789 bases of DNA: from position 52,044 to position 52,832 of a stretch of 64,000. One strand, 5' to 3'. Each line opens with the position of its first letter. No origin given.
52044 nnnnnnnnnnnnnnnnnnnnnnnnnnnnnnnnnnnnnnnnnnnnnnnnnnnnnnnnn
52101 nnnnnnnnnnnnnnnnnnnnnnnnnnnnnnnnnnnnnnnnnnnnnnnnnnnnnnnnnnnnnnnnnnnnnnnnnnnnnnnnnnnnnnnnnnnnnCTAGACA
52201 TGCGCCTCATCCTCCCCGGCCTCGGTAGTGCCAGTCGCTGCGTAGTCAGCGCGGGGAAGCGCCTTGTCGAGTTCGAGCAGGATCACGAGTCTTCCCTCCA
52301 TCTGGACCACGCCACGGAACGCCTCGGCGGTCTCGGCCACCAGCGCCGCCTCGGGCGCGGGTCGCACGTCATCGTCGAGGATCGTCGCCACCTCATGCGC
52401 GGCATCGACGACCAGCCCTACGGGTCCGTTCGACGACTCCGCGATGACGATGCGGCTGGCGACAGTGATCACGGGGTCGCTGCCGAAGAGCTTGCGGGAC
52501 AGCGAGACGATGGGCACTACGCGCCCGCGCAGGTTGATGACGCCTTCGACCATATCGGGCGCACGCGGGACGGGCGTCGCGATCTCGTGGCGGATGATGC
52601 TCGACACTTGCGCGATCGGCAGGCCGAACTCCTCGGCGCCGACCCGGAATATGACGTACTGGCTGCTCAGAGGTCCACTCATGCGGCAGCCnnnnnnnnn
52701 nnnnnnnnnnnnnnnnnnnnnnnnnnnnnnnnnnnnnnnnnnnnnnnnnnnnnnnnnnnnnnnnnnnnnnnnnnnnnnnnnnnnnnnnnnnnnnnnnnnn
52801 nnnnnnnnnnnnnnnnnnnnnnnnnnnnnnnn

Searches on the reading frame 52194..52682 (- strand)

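Call 57: search_protein_families(library=pfam, proteins=[window:52194-52682:-], max_evalue=0.0001)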
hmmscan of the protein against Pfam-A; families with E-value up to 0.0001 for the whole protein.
window:52194-52682:- (162 aa): 1 family
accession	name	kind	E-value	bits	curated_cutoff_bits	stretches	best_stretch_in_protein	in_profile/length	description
PF01584.24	CheW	-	9.3e-34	116.5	23.5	1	8-143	1-135/138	CheW-like domain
